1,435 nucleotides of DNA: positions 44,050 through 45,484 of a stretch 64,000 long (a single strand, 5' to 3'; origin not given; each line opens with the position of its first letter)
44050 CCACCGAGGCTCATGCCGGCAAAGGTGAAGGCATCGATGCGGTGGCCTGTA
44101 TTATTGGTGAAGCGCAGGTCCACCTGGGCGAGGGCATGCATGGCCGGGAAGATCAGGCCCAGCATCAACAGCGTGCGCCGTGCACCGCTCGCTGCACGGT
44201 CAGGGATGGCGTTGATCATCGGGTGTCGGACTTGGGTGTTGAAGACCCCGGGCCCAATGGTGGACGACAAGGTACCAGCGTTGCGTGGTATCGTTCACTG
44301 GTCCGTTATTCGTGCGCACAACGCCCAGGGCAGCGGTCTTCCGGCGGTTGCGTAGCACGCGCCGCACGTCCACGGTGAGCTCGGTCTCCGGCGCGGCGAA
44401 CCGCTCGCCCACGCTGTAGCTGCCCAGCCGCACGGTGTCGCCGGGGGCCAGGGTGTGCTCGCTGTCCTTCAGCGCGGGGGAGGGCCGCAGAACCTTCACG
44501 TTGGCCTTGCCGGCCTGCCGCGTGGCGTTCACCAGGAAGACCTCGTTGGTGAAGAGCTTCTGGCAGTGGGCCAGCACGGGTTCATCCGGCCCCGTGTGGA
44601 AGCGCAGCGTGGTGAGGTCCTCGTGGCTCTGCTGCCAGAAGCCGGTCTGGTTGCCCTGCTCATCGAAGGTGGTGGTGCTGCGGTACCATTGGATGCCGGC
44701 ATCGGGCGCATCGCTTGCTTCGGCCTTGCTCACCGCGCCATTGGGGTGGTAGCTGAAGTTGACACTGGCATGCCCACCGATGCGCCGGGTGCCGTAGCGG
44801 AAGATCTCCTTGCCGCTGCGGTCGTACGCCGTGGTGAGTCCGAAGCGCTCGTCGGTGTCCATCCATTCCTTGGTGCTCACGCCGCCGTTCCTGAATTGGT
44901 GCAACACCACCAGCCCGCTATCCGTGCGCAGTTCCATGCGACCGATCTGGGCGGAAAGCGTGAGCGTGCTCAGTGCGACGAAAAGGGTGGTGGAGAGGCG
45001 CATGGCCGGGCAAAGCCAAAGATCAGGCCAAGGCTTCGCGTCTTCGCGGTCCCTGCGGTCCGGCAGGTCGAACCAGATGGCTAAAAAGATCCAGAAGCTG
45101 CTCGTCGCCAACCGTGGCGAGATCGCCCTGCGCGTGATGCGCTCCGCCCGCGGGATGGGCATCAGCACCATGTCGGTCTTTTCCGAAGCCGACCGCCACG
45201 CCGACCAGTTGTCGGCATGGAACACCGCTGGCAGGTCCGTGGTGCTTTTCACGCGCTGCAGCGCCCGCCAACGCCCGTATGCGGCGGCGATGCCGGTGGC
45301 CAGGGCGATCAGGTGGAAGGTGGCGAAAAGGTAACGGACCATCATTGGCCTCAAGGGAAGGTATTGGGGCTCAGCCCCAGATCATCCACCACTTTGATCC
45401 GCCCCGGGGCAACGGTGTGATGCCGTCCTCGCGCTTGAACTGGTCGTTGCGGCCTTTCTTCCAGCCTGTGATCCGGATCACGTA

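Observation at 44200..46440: Tandem segmental duplication: diverged secreted-protein paralogs, each preceded by a copy of the accC 5' end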

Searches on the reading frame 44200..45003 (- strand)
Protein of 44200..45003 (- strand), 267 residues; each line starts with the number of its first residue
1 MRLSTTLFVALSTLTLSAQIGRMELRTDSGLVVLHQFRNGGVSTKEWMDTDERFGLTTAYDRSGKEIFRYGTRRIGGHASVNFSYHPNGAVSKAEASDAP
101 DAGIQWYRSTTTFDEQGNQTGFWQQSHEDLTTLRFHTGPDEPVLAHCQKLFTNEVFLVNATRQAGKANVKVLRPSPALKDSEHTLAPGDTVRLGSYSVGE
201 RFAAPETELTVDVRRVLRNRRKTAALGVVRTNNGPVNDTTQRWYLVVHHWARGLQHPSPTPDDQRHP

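Call 6: search_protein_families(library=pfam, proteins=[window:44200-45003:-], max_evalue=0.1)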
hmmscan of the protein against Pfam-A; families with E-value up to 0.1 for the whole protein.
window:44200-45003:- (267 aa): 0 families
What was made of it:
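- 44200..45003 (-): Gene A, the resident (orthologous) copy of an uncharacterised exported two-domain beta protein. No Pfam family (call 6).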

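Call 7: search_protein_families(library=ncbifam, proteins=[window:44200-45003:-], max_evalue=0.1)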
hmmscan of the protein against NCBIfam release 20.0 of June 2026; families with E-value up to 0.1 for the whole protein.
window:44200-45003:- (267 aa): 0 families

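Call 9: find_encoding_contigs(protein=window:44200-45003:-, flank=10000, max_places=10)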
Protein window:44200-45003:- (267 aa): 6 contigs read that carry it; 6 places shown.
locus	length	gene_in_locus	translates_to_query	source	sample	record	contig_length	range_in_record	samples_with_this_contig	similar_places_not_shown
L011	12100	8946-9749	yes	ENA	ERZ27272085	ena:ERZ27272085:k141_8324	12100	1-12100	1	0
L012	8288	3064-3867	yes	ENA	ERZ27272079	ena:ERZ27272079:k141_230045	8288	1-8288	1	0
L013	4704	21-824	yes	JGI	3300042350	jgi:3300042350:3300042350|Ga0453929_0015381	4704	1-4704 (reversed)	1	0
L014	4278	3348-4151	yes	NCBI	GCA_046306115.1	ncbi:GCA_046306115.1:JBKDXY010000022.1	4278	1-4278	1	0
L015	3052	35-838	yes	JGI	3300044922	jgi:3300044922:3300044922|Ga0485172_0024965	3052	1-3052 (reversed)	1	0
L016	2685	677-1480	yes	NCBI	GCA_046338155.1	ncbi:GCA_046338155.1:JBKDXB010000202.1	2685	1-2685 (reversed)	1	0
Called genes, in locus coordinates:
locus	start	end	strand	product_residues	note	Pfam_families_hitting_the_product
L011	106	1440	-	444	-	PF13638:PIN_4, PF02562:PhoH, PF13604:AAA_30 (faint), PF13245:AAA_19 (faint)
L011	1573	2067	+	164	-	-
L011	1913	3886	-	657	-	PF21471:Reelin_subrepeat-B (faint)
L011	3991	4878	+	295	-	PF02737:3HCDH_N, PF03721:UDPG_MGDP_dh_N (weak), PF00725:3HCDH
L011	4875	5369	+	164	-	PF00583:Acetyltransf_1, PF13673:Acetyltransf_10, PF13508:Acetyltransf_7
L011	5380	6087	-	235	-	PF14127:DUF4294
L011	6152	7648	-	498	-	PF00289:Biotin_carb_N, PF01071:GARS_A (weak), PF02222:ATP-grasp, PF02786:CPSase_L_D2, PF07478:Dala_Dala_lig_C, PF02785:Biotin_carb_C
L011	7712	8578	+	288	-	-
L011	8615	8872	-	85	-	PF00289:Biotin_carb_N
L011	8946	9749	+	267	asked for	-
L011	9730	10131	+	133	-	-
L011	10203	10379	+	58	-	-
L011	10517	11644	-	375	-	PF10604:Polyketide_cyc2, PF08327:AHSA1 (weak), PF06445:GyrI-like (weak)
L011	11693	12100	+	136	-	?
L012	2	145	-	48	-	?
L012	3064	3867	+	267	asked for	-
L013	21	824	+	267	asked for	-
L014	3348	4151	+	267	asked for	-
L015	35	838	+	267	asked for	-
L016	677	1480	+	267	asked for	-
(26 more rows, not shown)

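Call 21: find_related_loci(query=A2, collection=genome_contigs, flank=6000)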
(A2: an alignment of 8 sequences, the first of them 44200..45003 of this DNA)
Query A2 (267 aa) in genome_contigs; peptide patterns used: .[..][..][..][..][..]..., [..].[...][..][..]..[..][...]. (x = any residue, [..] = any of these).
83 stretches matched a pattern; 34 encode a relative of the query (tblastn E <= 1e-3); 34 distinct loci.
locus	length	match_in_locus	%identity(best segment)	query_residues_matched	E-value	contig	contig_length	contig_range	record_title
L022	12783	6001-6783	91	7-267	2e-163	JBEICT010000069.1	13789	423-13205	MAG: Flavobacteriales bacterium isolate Sample-101-S75-bin-153 Sample_101_S75-bin_153-k141_1163557, whole genome shotgun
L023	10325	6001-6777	80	1-259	4e-136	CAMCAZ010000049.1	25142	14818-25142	MAG: Chryseobacterium gleum isolate ZE-13nov19-170 genome assembly, contig: ZE-13nov19-C2389, whole genome shotgun seque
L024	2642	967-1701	78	18-253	3e-130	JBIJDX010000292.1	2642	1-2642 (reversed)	MAG: Flavobacteriales bacterium isolate ME2006-08-30D12_3300044970_group2_bin25 Rohwer_bin945_scaffold_64290_c1, whole g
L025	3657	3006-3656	79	1-217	8e-115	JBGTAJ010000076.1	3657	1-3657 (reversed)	MAG: Flavobacteriales bacterium isolate JTS-AC70 k141_1661253, whole genome shotgun sequence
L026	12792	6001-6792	67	18-266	4e-108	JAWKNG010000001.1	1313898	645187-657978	MAG: Flavobacteriales bacterium isolate AC1.1 AC1.1.fa-1, whole genome shotgun sequence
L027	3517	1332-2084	66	19-250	3e-103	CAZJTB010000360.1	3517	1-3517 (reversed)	MAG TPA_asm: uncultured Chryseobacterium sp. isolate binchicken_co209_19 genome assembly, contig: NODE_26187_length_3517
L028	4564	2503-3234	67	25-259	3e-101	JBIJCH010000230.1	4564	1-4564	MAG: Flavobacteriales bacterium isolate ME2006-08-18D11_3300042945_group2_bin231 Rohwer_bin944_scaffold_16233_c1, whole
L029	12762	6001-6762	58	12-250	3e-87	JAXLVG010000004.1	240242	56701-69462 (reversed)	MAG: Flavobacteriales bacterium isolate STL-BAC50 C1.239.fa-4, whole genome shotgun sequence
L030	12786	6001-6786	53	3-250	2e-81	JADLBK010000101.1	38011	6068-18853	MAG: Flavobacteriales bacterium isolate SJ163 c_000000678127, whole genome shotgun sequence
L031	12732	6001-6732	54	1-247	2e-81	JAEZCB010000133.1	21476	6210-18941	MAG: Bacteroidetes bacterium isolate OH_CBrB_223 k127_1171819, whole genome shotgun sequence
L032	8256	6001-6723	55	18-247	1e-80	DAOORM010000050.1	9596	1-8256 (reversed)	MAG TPA_asm: Flavobacteriales bacterium isolate AMR_MDS_2545 NODE_8835_length_9596_cov_3.777801, whole genome shotgun se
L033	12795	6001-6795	52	1-250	6e-80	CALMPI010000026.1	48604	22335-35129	MAG TPA_asm: uncultured Flavobacteriales bacterium isolate SRR2107183_bin.102_CONCOCT_v1.1_MAG genome assembly, contig:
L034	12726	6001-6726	53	16-247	2e-79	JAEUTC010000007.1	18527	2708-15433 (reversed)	MAG: Flavobacteriales bacterium isolate new MAG-319 k141_3825317, whole genome shotgun sequence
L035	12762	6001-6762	52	1-244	2e-78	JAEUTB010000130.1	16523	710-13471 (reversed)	MAG: Flavobacteriales bacterium isolate new MAG-318 k141_2964391, whole genome shotgun sequence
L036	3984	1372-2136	47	1-245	1e-68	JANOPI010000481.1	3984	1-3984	MAG: Flavobacteriales bacterium isolate VAR_4_metabat_71 VAR_4_k141_1755475, whole genome shotgun sequence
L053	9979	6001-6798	33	1-257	5e-39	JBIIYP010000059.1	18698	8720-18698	MAG: Flavobacteriales bacterium isolate ME2005-10-10_3300044625_group2_bin128 Rohwer_bin943_scaffold_1577_c1, whole geno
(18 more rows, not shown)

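Call 35: find_homologous_proteins(query=A2)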
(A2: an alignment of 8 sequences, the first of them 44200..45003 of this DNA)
Query A2 (8 sequences) (267 aa, profile of the alignment): 204 proteins with E <= 0.001 among 7953 candidates; the best 120 are listed.
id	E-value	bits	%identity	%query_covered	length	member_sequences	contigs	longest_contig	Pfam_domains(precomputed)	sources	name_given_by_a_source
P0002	5.3e-135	467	36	95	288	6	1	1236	-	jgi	jgi:hypothetical protein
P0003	2.3e-134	465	34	95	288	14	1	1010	-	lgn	-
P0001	9.3e-134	463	38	88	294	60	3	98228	-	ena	-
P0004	1.7e-132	459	63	94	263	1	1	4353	-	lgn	-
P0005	8.5e-131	453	65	88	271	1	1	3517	-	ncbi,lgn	-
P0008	2.6e-126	438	61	94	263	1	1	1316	-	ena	-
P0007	6.2e-125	434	47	91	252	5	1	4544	-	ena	-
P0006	2.8e-122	425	47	88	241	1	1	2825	-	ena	-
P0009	7.7e-120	417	69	87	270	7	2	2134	-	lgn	-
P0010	5.4e-118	411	100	100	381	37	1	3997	-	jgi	jgi:hypothetical protein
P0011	1.9e-117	409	65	94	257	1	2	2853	-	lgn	-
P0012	7.1e-117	407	82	94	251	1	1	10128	-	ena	-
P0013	9.6e-117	407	60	85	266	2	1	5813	-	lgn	-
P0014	3.2e-116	405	84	94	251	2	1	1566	-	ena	-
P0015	4.2e-116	405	71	88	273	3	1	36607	-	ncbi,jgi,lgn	jgi:hypothetical protein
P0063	1.9e-97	344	66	80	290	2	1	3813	-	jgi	jgi:hypothetical protein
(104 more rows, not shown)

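Call 41: predict_structure(alignment_id=A5)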
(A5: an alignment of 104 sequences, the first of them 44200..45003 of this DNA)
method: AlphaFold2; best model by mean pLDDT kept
length: 267 residues; sequences in the alignment: 104
mean_pLDDT: 86.5   pTM: 0.55
mean pLDDT of the five models: 86.5, 86.2, 85.4, 85.3, 85.1
residues with pLDDT >= 90: 165; 70-90: 55; 50-70: 29; < 50: 18
segments of 3 or more residues with pLDDT < 50: 17-19, 133-138, 141-146
pLDDT, mean of each block of 10 residues (from residue 1): 78 58 94 96 98 97 97 89 96 93 78 97 75 48 54 97 98 91 98 92 96 93 93 95 98 69 58
secondary structure, 60 per line:
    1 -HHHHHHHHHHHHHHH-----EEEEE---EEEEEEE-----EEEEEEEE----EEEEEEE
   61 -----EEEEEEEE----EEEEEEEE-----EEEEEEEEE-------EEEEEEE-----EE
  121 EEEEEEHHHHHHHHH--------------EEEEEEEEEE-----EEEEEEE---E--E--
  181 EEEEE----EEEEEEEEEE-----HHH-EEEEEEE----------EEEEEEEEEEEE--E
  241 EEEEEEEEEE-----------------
elements in order: H2-16 E22-26 E30-36 E42-49 E54-60 E66-73 E78-85 E91-99 E107-113 E119-126 H127-135 E150-159 E165-171 E181-185 E190-199 E209-215 E226-237 E240-250
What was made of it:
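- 44200..45003 (-): AF2 model has pLDDT 86.5 (call 41).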

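Call 42: search_protein_representatives(alignment_id=A2)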
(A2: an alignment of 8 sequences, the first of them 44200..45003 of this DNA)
Query: 8 sequences, 263 profile positions. Proteins with E-value up to 0.001 (for the whole library): 323; up to 1e-10: 260; up to 1e-30: 29. The best 150 are listed.
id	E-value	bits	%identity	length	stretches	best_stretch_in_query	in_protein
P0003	7.3e-135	464.8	-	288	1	1-263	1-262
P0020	1.8e-114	397.9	-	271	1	2-262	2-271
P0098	9.2e-91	320.2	-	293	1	1-260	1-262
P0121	8.4e-81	287.6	-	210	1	2-208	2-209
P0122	4.2e-70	252.5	-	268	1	1-262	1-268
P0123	4.1e-61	223.0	-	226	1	53-261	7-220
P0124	2.2e-56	207.6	-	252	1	1-247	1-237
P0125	3.5e-56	206.9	-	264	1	1-258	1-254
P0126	3.8e-56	206.7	-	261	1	1-257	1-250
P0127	1.4e-48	182.0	-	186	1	33-175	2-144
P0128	3.9e-46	173.9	-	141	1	2-137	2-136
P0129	5.8e-44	166.8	-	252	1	35-257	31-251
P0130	1.3e-41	159.1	-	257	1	33-257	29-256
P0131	1.8e-39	152.1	-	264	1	8-262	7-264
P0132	1.0e-36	143.1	-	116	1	154-261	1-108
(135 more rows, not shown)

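Call 50: fold_search(model_id=the predicted structure, library=pdb)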
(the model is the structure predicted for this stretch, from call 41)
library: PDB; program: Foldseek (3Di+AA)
matches with E <= 10: 833; with E <= 0.001: 0
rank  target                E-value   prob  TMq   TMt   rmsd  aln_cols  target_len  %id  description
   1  4lxc_D                4.9e-03  0.23  0.12  0.12  17.2       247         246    9  The antimicrobial peptidase lysostaphin from Staphylococcus simulans (released 2014-07-09)
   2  9jsa_A                5.5e-03  0.96  0.21  0.18  17.7       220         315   14  CatPSAM-H8 (released 2025-10-01)
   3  4lxc_A                5.5e-03  0.25  0.12  0.12  17.0       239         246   10  The antimicrobial peptidase lysostaphin from Staphylococcus simulans (released 2014-07-09)
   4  6kk9_D                1.0e-02  1.00  0.22  0.28   7.1       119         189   12  A Crystal structure of OspA mutant (released 2020-07-29)
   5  8xwg                  1.1e-02  0.96  0.23  0.20  17.8       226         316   14  OspA variants for thioflavin-T binding (released 2024-11-27)
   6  4lxc_B                1.3e-02  0.20  0.10  0.11  18.0       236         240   10  The antimicrobial peptidase lysostaphin from Staphylococcus simulans (released 2014-07-09)
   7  2oy8                  1.5e-02  0.94  0.23  0.20  17.2       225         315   13  The crystal structure of OspA mutant (released 2008-03-04)
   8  3cka_A                1.5e-02  1.00  0.20  0.17   6.5        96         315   18  The crystal structure of OspA mutant (released 2009-03-17)
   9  2oy7                  1.7e-02  0.89  0.21  0.18  17.2       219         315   12  The crystal structure of OspA mutant (released 2008-03-04)
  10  6fcn_A                1.9e-02  0.16  0.12  0.12  21.1       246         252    9  Crystal structure of human PCNA soaked with p47phox(106-127) peptide (released 2019-01-30)
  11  5ys7                  2.5e-02  0.80  0.21  0.18  18.7       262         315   12  Crystal structure of an OspA mutant (released 2018-11-14)
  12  8qja_A                2.6e-02  0.97  0.17  0.06   8.3        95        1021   12  T6SS-linked Rhs repeat protein - Advenella mimigardefordensis VgrG-Rhs core (released 2024-09-25)
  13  8uy4_A                2.7e-02  0.95  0.17  0.05   7.8       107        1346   10  Acinetobacter baumannii Tse15 Rhs effector (released 2024-10-09)
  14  4lxc_C                2.7e-02  0.14  0.10  0.11  18.1       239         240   10  The antimicrobial peptidase lysostaphin from Staphylococcus simulans (released 2014-07-09)
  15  5mav_A                2.9e-02  0.13  0.12  0.12  20.8       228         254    9  Crystal structure of human PCNA in complex with PARG (poly(ADP-ribose) glycohydrolase) peptide. (released 2017-08-02)
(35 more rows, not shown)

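Call 75: search_protein_families(library=pfam, proteins=[L053:6884-7336:+], max_evalue=0.1)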
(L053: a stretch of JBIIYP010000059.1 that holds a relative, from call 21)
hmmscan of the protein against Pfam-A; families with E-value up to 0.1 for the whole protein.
L053:6884-7336:+ (150 aa): 1 family
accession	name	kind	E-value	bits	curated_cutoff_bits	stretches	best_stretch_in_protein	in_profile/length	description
PF09980.14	DUF2214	-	4.4e-32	111.5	34.1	1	8-149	3-145/147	Predicted membrane protein (DUF2214)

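Call 76: find_encoding_contigs(protein=P0063, flank=3000, max_places=3)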
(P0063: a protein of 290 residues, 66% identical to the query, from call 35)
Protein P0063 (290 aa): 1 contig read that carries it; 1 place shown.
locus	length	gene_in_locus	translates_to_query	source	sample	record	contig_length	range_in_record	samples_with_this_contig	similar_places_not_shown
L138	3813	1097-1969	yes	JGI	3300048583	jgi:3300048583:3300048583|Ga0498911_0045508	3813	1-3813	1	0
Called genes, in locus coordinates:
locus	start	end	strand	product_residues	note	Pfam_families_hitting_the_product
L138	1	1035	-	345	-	?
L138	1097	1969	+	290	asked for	-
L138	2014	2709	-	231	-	PF00561:Abhydrolase_1, PF12146:Hydrolase_4, PF12697:Abhydrolase_6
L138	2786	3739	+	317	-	PF00478:IMPDH (faint), PF00977:His_biosynth, PF03060:NMO, PF05690:ThiG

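Call 77: find_encoding_contigs(protein=P0014, flank=3000, max_places=3)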
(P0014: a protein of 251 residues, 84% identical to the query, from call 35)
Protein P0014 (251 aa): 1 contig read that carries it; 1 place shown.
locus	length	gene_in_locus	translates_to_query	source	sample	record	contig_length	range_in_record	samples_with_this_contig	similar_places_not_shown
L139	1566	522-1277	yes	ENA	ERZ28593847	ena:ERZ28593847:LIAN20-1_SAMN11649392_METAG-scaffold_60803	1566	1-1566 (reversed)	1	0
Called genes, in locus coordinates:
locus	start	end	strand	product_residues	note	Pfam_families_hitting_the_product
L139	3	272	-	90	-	?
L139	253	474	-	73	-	-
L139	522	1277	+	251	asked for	-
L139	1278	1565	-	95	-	?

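Call 78: find_encoding_contigs(protein=P0012, flank=3000, max_places=3)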
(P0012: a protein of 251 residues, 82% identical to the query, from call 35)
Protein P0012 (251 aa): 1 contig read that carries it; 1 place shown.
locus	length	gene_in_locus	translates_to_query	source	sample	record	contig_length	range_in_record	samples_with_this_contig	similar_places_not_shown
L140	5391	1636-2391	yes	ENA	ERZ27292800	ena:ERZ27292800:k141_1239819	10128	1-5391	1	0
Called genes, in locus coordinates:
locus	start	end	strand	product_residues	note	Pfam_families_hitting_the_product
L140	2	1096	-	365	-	?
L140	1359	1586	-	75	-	-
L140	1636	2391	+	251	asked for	-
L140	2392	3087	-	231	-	PF00561:Abhydrolase_1, PF12146:Hydrolase_4, PF12697:Abhydrolase_6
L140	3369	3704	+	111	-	-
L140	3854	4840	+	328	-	PF00478:IMPDH (faint), PF03060:NMO, PF00977:His_biosynth (weak), PF05690:ThiG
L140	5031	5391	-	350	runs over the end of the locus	PF01757:Acyl_transf_3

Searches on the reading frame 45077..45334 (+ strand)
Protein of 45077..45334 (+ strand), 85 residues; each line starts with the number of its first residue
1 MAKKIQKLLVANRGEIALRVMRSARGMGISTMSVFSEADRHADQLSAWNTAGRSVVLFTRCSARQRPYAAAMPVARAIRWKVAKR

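Call 6: search_protein_families(library=pfam, proteins=[window:45077-45334:+], max_evalue=0.1)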
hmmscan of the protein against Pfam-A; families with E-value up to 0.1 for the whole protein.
window:45077-45334:+ (85 aa): 1 family
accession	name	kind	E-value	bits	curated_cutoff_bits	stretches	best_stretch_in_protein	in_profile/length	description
PF00289.28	Biotin_carb_N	-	8e-12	46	25.5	1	5-47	2-44/110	Biotin carboxylase, N-terminal domain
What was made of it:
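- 45077..45201 (+): accC 5' relic: start codon plus 41 codons, decaying. Pfam Biotin_carb_N positions 2-44 (call 6).
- Checked: The ORF at 45077-45334 matches Biotin_carb_N positions 2-44 only (call 6).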
